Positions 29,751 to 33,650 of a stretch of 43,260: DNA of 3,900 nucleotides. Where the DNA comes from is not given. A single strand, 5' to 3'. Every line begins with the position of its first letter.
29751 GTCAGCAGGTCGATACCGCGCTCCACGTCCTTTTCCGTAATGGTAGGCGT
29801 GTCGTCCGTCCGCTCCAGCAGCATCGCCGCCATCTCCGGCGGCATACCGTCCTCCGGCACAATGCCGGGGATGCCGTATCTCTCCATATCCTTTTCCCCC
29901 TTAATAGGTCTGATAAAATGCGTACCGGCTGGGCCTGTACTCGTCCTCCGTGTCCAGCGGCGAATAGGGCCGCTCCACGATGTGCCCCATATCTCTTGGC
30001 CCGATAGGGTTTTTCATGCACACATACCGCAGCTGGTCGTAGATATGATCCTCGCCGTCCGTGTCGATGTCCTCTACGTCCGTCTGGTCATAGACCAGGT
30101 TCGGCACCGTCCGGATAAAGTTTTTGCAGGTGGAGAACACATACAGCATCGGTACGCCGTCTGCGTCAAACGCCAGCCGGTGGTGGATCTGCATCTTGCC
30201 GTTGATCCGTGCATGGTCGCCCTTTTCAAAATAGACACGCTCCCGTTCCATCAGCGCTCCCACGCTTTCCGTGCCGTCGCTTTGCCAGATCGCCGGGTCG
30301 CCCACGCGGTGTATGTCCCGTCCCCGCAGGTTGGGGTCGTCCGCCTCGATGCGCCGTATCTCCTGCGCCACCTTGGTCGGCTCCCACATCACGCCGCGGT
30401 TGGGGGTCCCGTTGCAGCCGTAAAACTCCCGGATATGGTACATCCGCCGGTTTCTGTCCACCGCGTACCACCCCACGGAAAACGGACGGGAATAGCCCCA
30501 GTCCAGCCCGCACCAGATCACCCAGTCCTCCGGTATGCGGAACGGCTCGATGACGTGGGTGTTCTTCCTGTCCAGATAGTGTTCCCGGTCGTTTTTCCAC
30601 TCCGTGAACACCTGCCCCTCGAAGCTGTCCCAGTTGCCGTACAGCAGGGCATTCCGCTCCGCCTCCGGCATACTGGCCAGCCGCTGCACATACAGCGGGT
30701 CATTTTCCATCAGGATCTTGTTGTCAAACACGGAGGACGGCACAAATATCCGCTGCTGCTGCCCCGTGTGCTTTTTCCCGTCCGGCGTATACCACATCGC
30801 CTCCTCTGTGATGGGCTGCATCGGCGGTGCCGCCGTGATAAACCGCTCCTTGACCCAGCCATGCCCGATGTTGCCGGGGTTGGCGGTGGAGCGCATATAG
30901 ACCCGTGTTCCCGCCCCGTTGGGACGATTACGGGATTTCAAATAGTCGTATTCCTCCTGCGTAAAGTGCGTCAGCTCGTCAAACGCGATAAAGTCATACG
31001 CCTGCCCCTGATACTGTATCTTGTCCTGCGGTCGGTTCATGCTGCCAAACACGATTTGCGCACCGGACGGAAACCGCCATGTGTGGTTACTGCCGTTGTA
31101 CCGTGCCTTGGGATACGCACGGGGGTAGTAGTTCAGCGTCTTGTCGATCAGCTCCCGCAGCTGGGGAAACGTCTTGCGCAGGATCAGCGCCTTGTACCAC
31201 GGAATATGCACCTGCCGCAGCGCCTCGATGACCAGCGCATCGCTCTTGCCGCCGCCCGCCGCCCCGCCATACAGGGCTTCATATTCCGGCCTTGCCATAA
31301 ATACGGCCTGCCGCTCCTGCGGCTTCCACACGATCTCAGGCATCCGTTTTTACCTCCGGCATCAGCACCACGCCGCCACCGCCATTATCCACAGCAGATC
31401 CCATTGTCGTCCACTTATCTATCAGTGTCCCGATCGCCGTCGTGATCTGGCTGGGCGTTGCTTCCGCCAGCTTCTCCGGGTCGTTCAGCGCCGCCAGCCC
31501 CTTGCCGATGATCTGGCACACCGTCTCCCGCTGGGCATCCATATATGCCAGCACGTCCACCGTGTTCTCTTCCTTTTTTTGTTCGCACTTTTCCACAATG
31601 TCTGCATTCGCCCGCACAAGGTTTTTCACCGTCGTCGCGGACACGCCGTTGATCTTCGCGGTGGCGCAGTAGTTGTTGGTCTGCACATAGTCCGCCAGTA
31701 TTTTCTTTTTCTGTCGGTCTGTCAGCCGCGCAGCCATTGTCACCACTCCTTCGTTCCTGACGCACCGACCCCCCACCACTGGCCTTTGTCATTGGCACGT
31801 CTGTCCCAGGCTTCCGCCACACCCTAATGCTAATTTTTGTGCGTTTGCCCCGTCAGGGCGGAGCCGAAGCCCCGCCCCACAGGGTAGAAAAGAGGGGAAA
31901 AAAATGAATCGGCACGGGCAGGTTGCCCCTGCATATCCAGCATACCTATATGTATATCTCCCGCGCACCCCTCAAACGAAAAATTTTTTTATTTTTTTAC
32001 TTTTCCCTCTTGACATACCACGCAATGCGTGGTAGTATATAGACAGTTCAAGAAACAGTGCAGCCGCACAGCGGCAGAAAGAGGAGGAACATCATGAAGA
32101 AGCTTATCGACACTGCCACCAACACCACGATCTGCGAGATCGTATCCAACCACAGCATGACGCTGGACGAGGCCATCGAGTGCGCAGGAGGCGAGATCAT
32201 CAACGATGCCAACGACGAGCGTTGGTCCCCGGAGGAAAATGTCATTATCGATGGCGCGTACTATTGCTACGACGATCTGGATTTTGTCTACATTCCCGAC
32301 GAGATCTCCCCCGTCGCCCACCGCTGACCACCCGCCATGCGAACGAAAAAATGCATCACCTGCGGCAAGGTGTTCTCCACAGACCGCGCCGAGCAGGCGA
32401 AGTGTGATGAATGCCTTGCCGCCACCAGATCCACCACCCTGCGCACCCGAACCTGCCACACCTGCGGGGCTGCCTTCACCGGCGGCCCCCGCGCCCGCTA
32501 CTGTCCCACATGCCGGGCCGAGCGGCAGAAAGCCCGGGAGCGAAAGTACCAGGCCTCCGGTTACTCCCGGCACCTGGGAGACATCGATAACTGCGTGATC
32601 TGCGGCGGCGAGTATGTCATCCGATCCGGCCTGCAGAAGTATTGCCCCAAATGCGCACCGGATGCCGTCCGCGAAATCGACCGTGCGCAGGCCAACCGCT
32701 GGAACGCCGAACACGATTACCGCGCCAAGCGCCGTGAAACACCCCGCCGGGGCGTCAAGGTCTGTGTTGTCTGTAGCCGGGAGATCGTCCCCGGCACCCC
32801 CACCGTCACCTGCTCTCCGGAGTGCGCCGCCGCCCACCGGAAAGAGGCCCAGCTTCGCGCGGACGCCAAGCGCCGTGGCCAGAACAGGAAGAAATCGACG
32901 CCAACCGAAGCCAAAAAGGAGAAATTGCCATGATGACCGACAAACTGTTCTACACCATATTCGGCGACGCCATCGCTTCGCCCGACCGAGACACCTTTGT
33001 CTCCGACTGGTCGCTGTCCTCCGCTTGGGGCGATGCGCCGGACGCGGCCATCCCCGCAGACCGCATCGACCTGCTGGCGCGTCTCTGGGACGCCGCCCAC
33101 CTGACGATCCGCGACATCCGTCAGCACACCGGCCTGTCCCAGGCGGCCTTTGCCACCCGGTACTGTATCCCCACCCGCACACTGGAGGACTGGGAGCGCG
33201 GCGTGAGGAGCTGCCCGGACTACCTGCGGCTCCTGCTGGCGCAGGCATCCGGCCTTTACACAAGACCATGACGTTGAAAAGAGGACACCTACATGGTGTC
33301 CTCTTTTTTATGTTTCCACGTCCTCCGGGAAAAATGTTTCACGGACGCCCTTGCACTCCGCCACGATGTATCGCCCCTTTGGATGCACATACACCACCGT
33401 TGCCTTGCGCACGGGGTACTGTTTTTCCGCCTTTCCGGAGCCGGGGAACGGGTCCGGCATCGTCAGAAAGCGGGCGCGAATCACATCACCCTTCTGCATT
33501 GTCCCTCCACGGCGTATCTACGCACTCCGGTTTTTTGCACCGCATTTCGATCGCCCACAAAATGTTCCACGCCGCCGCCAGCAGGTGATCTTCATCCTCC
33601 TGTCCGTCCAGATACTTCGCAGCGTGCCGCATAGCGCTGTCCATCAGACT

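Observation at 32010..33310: Self-contained plus-strand island shaped like an anti-defence (acr-aca type) operon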

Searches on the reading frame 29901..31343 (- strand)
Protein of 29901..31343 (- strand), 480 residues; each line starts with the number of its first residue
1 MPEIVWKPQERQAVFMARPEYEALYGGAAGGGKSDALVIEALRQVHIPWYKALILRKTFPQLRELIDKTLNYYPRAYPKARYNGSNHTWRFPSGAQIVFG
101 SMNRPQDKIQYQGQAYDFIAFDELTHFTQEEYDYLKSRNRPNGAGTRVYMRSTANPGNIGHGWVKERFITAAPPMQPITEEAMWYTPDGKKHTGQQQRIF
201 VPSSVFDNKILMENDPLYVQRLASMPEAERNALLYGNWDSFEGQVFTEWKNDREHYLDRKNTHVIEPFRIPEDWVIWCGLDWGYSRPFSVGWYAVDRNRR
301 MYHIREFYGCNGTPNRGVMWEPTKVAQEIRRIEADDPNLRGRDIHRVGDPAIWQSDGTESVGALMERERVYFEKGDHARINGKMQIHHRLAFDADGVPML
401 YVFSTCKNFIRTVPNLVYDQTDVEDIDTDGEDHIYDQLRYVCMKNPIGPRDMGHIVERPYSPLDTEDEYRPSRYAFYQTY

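Call 11: search_dna_similar(query=window:29901-31343:-, collection=phages, mode=protein, max_rows=15)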
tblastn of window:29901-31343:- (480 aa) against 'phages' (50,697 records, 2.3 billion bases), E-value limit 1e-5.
Records with a match: 1520; places in all: 1523; records where one place covers at least 80% of the query: 615.
Best place of each record, by identity: 60-80% 6; <60% 1514.
By first word of the organism name: Pseudomonas 368; Escherichia 187; Salmonella 143; Vibrio 132; Rheinheimera 115; Arthrobacter 72; Acinetobacter 47; Xanthomonas 40; Stenotrophomonas 37; Erwinia 37; and 63 more.
By host as written in the record: - 187; Pseudomonas aeruginosa 128; Rheinheimera sp. BAL341 115; Pseudomonas aeruginosa PAO1 58; Escherichia coli 58; Arthrobacter sp. ATCC 21022 54; Escherichia coli K-12 MG1655 27; Acinetobacter baumannii 19; and 364 more.
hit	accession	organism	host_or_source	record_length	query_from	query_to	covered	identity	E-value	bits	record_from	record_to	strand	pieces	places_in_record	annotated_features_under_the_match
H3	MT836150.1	Bacteriophage sp.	human fecal samples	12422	1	458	95%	62.7%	3e-180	565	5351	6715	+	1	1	record has no annotation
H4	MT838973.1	Bacteriophage sp.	human fecal samples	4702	4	470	97%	61.2%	0e+0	580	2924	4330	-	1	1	record has no annotation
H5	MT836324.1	Bacteriophage sp.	human fecal samples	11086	4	470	97%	61.0%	0e+0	578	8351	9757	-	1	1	record has no annotation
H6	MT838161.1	Bacteriophage sp.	human fecal samples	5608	4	449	93%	63.2%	0e+0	579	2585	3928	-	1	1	record has no annotation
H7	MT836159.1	Bacteriophage sp.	human fecal samples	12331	3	449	93%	62.1%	0e+0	572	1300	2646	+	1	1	record has no annotation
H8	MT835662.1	Bacteriophage sp.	human fecal samples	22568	4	455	94%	58.0%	3e-170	536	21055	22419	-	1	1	record has no annotation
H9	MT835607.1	Bacteriophage sp.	human fecal samples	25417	9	449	92%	41.3%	6e-92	311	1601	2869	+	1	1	record has no annotation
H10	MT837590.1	Bacteriophage sp.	human fecal samples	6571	7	450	93%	41.0%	3e-92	312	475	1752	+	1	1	record has no annotation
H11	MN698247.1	Pelagibacter phage HTVC115P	Candidatus Pelagibacter sp. HTCC7211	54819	4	464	96%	37.8%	2e-76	266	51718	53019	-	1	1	terminase large subunit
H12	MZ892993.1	Pelagibacter phage HTVC033P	Candidatus Pelagibacter sp. HTCC1062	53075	3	450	93%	38.4%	6e-82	282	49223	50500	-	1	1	terminase large subunit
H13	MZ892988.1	Roseobacter phage CRP-212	Rhodobacteraceae bacterium FZCC0040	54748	3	476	99%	35.1%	4e-63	228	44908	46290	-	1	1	terminase large subunit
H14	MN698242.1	Pelagibacter phage HTVC103P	Candidatus Pelagibacter sp. HTCC7211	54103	4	446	92%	37.5%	4e-77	268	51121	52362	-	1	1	terminase large subunit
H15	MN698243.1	Pelagibacter phage HTVC104P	Candidatus Pelagibacter sp. HTCC7211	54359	4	446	92%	37.5%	5e-77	268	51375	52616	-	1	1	terminase large subunit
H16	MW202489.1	Bacteriophage sp.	Manatee Spring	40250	4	449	93%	37.0%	9e-70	247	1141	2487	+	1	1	large subunit terminase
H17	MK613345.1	Roseobacter phage CRP-3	Rhodobacteraceae bacterium FZCC0040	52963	3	465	96%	35.0%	5e-67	239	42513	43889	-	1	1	terminase large subunit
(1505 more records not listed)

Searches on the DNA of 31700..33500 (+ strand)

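Call 10: search_dna_similar(query=window:31800-33400:+, collection=phages, mode=distant, max_rows=20)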
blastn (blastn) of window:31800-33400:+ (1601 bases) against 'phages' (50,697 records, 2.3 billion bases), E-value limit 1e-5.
Records with a match: 2; places in all: 3; records where one place covers at least 80% of the query: 0.
Best place of each record, by identity: 90-95% 2.
By first word of the organism name: Bacteriophage 2.
By host as written in the record: - 2.
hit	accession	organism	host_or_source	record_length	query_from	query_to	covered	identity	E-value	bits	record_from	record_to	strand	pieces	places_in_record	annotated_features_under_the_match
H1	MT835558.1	Bacteriophage sp.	human fecal samples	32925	210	1453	78%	90.4%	0e+0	1717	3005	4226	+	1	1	record has no annotation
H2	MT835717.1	Bacteriophage sp.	human fecal samples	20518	1134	1446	20%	90.1%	4e-116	425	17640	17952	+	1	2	record has no annotation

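Call 12: get_annotated_region(hit=H1, flank=4000)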
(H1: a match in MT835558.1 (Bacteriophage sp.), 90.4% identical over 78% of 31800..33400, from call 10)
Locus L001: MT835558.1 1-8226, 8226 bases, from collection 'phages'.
description: UNVERIFIED: Bacteriophage sp. clone scaffold_172 genomic sequence.
organism: Bacteriophage sp. (NCBI taxid 38018)
taxonomy: Viruses
host: -; source: human fecal samples; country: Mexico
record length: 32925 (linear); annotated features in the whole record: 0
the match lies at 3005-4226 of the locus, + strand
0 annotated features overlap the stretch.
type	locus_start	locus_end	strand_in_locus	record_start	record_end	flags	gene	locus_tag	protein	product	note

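Call 13: get_annotated_region(hit=H2, flank=4000)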
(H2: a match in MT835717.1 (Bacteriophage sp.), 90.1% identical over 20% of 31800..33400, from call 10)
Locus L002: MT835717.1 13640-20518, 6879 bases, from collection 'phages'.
description: UNVERIFIED: Bacteriophage sp. clone scaffold_515 genomic sequence.
organism: Bacteriophage sp. (NCBI taxid 38018)
taxonomy: Viruses
host: -; source: human fecal samples; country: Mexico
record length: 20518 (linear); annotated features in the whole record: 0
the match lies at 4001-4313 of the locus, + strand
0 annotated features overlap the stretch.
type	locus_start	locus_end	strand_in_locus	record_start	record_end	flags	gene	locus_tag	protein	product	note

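Call 51: search_rna_families(source=window, start=31700, end=33500, threshold=evalue, max_evalue=1)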
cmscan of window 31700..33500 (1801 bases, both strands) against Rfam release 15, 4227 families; matches with E-value up to 1: 2.
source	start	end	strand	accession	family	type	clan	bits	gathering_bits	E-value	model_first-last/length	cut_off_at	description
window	33271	33318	-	RF02066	STnc320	Gene; sRNA;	-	20.5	50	0.75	1-55/55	no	Salmonella enterica sRNA STnc320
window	33277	33331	-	RF01388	isrD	Gene; sRNA;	-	19.5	37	0.74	1-51/51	no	isrD Hfq binding RNA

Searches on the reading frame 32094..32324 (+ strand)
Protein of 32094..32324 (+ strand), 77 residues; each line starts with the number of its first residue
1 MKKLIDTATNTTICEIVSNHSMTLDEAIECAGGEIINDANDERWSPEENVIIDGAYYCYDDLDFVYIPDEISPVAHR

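Call 6: search_protein_families(library=pfam, proteins=[window:32094-32324:+], max_evalue=1)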
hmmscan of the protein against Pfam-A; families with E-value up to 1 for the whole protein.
window:32094-32324:+ (77 aa): 1 family
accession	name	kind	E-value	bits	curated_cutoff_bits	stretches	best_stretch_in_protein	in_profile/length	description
PF22461.2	SLBB_2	-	0.091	13.3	27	1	18-40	18-40/79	SLBB domain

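Call 7: search_protein_families(library=phrogs, proteins=[window:32094-32324:+], max_evalue=1)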
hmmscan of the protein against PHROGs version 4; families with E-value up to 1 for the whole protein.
window:32094-32324:+ (77 aa): 3 families
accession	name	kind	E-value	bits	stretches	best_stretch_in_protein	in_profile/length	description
phrog_33451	-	unknown function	0.13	13.2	1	22-40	2-19/47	-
phrog_4349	-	lysis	0.14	13.2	1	3-61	72-132/142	Rz-like spanin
phrog_5242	-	unknown function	0.29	12.3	1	9-59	13-60/91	-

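Call 25: find_homologous_proteins(query=window:32094-32324:+)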
Query window:32094-32324:+ (77 aa): 35 proteins with E <= 0.001 among 35 candidates.
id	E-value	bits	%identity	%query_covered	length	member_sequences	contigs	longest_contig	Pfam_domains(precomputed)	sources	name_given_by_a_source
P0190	1.2e-40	154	92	100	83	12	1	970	-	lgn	-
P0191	3.7e-35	137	100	81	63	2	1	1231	-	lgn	-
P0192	6.3e-33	130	91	84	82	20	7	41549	-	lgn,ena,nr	nr:MAG TPA: hypothetical protein [Caudoviricetes sp.]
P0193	9.6e-33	129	89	86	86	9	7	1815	-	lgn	-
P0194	2.2e-32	128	89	84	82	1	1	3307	-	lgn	-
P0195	1.3e-31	126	86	84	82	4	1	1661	-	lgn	-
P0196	1.5e-27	113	77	100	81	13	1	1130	-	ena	-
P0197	2.2e-27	112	76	99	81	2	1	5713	-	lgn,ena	-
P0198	3.7e-26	108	79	86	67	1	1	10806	-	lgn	-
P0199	2.9e-25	105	78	86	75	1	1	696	-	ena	-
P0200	3.2e-25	105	80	90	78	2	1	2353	-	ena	-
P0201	5.1e-25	105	78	86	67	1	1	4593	-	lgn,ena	-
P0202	5.2e-25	105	78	86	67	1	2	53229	-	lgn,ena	-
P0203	7.7e-25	104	78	86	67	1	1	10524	-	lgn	-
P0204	1.4e-24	103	76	91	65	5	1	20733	-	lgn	-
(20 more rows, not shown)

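Call 32: predict_structure(alignment_id=A1)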
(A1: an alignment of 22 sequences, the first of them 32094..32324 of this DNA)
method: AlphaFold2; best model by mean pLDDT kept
length: 77 residues; sequences in the alignment: 22
mean_pLDDT: 85.5   pTM: 0.68
mean pLDDT of the five models: 85.5, 83.8, 83.1, 82.8, 80.8
residues with pLDDT >= 90: 46; 70-90: 21; 50-70: 8; < 50: 2
segments of 3 or more residues with pLDDT < 50: none
pLDDT, mean of each block of 10 residues (from residue 1): 90 87 90 91 91 93 81 52
secondary structure, 60 per line:
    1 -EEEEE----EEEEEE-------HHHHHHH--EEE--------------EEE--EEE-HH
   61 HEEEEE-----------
elements in order: E2-6 E11-16 H24-30 E33-35 E50-52 E55-57 E62-66

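Call 33: search_protein_families(library=padloc, proteins=[window:32094-32324:+], max_evalue=0.1)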
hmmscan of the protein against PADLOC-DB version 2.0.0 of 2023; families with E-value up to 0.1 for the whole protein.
window:32094-32324:+ (77 aa): 0 families

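Call 37: fold_search(model_id=the predicted structure, library=pdb)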
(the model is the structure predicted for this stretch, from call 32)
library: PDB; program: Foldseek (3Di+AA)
matches with E <= 10: 22; with E <= 0.001: 0
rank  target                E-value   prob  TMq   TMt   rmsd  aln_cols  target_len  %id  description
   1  9qeq_Z                3.3e+00  0.02  0.20  0.06   8.6        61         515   18  Structure of the transcribing Pol II-DSIF-SPT6-U1 snRNP complex (released 2025-07-09)
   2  8fvh_O                3.8e+00  0.04  0.19  0.04   8.3        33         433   30  Pseudomonas phage E217 neck (portal, head-to-tail connector, collar and gateway proteins) (released 2023-07-26)
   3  9u5g_C                4.0e+00  0.03  0.25  0.11   8.5        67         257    9  Cryo-EM structure of Na+-translocating NADH-ubiquinone oxidoreductase NqrC-T225Y mutant from Vibrio cholerae (released 2025-06-25)
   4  8a1t_C                4.6e+00  0.04  0.28  0.13   6.1        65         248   11  Sodium pumping NADH-quinone oxidoreductase (released 2023-06-14)
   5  5oy0_5                4.6e+00  0.02  0.22  0.24   9.3        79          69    9  Structure of synechocystis photosystem I trimer at 2.5A resolution (released 2018-02-21)
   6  9b41_A                5.7e+00  0.03  0.18  0.04   6.3        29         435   31  Pseudomonas phage Pa193 Neck (portal and head-to-tail proteins) (released 2024-10-16)
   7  5ohp_A                6.1e+00  0.01  0.13  0.05  11.5        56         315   12  Crystal structure of USP30 (C77A) in complex with Lys6-linked diubiquitin (released 2017-09-20)
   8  2heq_MODEL_1_A        7.0e+00  0.04  0.26  0.24   9.2        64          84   14  NMR Structure of Bacillus subtilis protein YorP, Northeast Structural Genomics Target SR399. (released 2006-08-15)
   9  3jb9_U                7.0e+00  0.03  0.27  0.08   6.5        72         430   14  Cryo-EM structure of the yeast spliceosome at 3.6 angstrom resolution (released 2015-09-23)
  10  3jb9_V                7.5e+00  0.04  0.30  0.21   7.5        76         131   13  Cryo-EM structure of the yeast spliceosome at 3.6 angstrom resolution (released 2015-09-23)
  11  4u9s                  7.5e+00  0.02  0.26  0.13   6.8        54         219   18  Crystal structure of NqrC from Vibrio cholerae (released 2014-12-03)
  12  7ok7_G                8.1e+00  0.03  0.19  0.09   8.4        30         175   30  Crystal structure of the UNC119B ARL3 complex (released 2021-06-09)
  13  7xk3_C                8.1e+00  0.02  0.26  0.12   7.4        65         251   11  Cryo-EM structure of Na+-pumping NADH-ubiquinone oxidoreductase from Vibrio cholerae, state 1 (released 2022-07-20)
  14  4cij_C                8.1e+00  0.01  0.20  0.10   8.9        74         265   18  Structure of Rolling Circle Replication Initiator Protein from Geobacillus stearothermophilus. (released 2014-12-24)
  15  1zw7_MODEL_1_A        8.6e+00  0.01  0.23  0.22   8.7        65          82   22  Elimination of the C-cap in Ubiquitin Structure, Dynamics and Thermodynamic Consequences (released 2006-05-16)
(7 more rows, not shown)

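Call 48: search_protein_families(library=ncbifam, proteins=[window:32094-32324:+], max_evalue=1)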
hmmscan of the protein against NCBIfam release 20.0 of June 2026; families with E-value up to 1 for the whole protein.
window:32094-32324:+ (77 aa): 0 families

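Call 95: fold_search(model_id=the predicted structure, library=viral)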
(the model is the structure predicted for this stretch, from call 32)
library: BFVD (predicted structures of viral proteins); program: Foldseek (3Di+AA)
matches with E <= 10: 327; with E <= 0.001: 0
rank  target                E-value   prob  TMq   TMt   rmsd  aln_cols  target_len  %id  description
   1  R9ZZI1                2.2e-01  0.57  0.46  0.54   5.3        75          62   15  Uncharacterized protein [Cellulophaga phage phi17:2]
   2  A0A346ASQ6            2.7e-01  0.12  0.27  0.25  10.1        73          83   14  (no name in the UniProt tables at hand)
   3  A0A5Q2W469            2.9e-01  0.13  0.28  0.21  13.6        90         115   13  (no name in the UniProt tables at hand)
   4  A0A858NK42            4.4e-01  0.10  0.28  0.23  10.3        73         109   14  (no name in the UniProt tables at hand)
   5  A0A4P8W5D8            4.8e-01  0.09  0.27  0.18  10.7        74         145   18  (no name in the UniProt tables at hand)
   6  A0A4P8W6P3            6.7e-01  0.09  0.32  0.33  13.1        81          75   10  (no name in the UniProt tables at hand)
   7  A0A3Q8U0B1            7.2e-01  0.07  0.26  0.21  16.0        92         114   16  (no name in the UniProt tables at hand)
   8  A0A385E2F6            7.2e-01  0.06  0.24  0.21  10.8        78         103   12  (no name in the UniProt tables at hand)
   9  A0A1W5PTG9            7.7e-01  0.25  0.27  0.19   2.6        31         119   22  (no name in the UniProt tables at hand)
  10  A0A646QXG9            7.7e-01  0.10  0.27  0.38   6.2        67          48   21  Uncharacterized protein [Roseobacter phage CRP-5]
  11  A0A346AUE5            7.7e-01  0.10  0.32  0.28  15.3        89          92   10  (no name in the UniProt tables at hand)
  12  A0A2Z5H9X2            7.7e-01  0.06  0.22  0.22   8.8        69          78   14  Uncharacterized protein [Pseudomonas phage phCDa]
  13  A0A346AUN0            7.7e-01  0.06  0.25  0.20  10.4        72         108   15  (no name in the UniProt tables at hand)
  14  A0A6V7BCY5            8.3e-01  0.13  0.32  0.40   6.8        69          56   14  (no name in the UniProt tables at hand)
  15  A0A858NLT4            8.3e-01  0.10  0.26  0.25   6.0        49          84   12  (no name in the UniProt tables at hand)
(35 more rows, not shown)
